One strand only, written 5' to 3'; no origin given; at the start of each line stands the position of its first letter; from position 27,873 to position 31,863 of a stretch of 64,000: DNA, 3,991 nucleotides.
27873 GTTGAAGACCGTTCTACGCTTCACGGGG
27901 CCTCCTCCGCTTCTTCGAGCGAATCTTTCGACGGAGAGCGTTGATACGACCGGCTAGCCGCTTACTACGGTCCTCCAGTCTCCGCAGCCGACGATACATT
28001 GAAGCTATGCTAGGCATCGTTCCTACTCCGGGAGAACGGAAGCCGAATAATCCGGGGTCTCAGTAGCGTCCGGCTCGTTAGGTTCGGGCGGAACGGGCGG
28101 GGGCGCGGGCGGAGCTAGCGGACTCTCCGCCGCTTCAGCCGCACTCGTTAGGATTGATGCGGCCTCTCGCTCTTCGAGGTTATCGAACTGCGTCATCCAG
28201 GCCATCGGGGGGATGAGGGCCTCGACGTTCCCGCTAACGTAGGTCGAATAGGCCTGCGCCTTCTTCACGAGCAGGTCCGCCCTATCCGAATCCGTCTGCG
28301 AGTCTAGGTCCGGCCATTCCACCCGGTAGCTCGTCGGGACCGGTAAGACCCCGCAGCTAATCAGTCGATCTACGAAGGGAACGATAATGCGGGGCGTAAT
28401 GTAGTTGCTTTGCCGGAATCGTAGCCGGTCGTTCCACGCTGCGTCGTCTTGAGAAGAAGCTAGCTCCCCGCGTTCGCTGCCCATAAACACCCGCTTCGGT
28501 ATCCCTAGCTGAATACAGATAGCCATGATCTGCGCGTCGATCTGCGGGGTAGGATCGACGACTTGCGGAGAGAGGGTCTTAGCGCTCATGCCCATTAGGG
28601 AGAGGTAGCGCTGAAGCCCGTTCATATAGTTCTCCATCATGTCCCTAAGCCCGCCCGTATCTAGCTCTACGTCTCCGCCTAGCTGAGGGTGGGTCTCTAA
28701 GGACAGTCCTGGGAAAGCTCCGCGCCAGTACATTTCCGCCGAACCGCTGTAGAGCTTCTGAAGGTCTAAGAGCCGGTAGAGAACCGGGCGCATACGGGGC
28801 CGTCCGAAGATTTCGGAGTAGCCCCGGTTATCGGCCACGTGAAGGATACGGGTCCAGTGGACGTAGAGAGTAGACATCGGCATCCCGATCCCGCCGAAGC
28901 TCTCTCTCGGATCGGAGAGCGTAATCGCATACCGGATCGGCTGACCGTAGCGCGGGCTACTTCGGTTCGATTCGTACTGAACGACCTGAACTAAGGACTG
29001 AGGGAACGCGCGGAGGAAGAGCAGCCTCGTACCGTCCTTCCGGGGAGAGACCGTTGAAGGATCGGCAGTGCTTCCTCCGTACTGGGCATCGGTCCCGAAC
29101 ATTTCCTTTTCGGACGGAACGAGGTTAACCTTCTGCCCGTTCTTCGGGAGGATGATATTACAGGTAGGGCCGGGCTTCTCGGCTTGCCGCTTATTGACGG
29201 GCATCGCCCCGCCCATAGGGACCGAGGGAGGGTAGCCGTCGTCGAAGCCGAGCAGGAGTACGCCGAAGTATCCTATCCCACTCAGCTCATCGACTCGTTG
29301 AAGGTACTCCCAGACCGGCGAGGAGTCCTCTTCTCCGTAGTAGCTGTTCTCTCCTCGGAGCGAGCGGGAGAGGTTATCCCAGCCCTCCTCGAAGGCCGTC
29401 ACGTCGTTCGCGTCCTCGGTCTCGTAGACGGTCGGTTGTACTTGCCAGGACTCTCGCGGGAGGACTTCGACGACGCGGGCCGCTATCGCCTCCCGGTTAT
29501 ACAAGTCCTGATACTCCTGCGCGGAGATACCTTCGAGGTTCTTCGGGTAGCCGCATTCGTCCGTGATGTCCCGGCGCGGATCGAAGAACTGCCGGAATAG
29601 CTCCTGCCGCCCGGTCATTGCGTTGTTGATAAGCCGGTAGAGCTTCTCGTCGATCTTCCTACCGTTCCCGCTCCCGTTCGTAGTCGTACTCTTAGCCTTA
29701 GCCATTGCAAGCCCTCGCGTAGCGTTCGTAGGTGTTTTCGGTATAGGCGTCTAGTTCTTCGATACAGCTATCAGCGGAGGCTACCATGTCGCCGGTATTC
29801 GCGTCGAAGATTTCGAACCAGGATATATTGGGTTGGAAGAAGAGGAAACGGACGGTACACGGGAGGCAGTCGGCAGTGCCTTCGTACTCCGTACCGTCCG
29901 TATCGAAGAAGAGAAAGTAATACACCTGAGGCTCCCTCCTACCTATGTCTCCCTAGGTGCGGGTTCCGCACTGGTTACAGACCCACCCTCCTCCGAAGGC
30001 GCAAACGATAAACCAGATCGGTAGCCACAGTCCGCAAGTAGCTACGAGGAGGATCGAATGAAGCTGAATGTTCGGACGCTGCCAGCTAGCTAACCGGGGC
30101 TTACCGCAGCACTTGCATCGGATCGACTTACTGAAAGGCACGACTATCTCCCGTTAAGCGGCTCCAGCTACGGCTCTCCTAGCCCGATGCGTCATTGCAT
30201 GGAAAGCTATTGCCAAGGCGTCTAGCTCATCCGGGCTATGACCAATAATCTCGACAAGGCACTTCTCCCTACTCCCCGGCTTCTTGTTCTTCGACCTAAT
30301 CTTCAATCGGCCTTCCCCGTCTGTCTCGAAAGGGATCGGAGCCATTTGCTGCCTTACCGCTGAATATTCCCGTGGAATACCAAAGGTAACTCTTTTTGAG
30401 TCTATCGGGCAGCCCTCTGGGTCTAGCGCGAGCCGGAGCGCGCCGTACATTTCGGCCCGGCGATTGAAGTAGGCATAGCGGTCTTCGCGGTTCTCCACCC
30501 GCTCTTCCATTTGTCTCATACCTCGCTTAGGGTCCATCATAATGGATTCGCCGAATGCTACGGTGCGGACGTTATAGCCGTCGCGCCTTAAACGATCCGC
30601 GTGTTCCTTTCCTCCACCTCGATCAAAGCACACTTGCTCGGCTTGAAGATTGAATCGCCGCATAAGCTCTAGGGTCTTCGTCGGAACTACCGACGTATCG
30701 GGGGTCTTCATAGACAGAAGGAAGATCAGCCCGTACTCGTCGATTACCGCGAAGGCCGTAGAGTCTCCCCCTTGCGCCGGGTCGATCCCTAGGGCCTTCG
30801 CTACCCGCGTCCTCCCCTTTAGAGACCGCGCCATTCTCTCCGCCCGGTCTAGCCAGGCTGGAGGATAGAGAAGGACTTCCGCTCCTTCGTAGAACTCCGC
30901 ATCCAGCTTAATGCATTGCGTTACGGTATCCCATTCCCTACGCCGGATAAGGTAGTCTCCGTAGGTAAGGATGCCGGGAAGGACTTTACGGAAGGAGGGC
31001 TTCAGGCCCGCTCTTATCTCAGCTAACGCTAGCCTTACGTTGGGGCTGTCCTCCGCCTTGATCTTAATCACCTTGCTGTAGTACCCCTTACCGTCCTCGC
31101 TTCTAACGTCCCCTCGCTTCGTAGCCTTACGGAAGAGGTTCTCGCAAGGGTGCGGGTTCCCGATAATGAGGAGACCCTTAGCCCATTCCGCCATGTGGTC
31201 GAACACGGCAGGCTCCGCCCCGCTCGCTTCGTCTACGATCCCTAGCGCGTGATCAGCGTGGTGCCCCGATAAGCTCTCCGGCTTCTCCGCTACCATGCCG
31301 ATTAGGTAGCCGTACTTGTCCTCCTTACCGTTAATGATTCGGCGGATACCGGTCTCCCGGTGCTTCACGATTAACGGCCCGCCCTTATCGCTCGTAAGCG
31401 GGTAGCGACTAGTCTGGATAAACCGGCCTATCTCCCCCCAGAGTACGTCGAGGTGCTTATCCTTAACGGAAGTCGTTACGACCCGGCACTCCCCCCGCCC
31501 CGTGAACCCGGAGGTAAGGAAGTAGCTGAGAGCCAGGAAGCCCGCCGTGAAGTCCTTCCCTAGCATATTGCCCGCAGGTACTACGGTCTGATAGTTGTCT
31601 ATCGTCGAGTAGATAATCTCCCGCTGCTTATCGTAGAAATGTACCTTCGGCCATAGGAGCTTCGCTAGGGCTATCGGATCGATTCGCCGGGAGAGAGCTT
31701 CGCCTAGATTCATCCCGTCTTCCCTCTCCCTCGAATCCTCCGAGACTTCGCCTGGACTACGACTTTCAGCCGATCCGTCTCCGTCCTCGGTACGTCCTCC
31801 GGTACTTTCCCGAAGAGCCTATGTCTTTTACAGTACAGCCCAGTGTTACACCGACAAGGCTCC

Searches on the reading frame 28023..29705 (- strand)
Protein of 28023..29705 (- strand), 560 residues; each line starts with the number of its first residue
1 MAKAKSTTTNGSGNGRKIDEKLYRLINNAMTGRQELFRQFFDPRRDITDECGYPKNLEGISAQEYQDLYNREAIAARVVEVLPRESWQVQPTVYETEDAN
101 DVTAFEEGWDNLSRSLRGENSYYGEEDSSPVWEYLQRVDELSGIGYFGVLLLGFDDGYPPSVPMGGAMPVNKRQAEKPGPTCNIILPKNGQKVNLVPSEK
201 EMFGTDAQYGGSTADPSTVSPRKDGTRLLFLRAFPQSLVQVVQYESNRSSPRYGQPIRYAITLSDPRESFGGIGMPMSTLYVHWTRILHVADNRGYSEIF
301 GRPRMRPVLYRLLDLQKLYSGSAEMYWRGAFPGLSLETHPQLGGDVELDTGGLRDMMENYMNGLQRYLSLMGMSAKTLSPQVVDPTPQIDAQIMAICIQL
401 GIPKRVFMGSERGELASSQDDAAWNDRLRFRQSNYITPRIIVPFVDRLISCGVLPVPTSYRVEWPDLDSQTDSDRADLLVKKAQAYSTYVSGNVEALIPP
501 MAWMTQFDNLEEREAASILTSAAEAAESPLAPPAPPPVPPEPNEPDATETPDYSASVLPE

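Call 51: search_protein_families(library=phrogs, proteins=[window:28023-29705:-], max_evalue=0.00001)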
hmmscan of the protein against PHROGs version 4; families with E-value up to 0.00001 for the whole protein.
window:28023-29705:- (560 aa): 1 family
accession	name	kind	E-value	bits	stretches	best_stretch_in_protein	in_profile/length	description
phrog_146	-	head and packaging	3.3e-44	152.7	1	226-542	148-459/587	portal protein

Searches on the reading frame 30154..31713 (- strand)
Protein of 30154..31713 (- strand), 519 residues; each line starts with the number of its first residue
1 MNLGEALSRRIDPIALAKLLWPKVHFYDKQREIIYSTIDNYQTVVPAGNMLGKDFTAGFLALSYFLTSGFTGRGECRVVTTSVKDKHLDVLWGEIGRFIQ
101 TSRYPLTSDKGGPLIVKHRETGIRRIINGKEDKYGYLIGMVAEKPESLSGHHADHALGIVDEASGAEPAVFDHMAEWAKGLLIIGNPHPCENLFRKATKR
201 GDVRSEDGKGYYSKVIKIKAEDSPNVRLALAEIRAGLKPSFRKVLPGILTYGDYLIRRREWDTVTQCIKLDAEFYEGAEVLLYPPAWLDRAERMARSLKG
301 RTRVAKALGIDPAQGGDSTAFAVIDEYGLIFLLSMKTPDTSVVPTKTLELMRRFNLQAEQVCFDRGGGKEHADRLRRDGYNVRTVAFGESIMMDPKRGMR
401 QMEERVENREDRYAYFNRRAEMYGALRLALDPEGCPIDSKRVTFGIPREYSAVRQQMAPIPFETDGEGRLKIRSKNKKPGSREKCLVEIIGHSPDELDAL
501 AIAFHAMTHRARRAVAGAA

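Call 51: search_protein_families(library=phrogs, proteins=[window:30154-31713:-], max_evalue=0.00001)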
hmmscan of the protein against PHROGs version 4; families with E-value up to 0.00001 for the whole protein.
window:30154-31713:- (519 aa): 2 families
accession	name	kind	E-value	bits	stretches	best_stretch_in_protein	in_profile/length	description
phrog_2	-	head and packaging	9.3e-15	55.4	1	12-511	253-596/807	terminase large subunit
phrog_5902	-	unknown function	1.5e-06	28.8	1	138-227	139-231/359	-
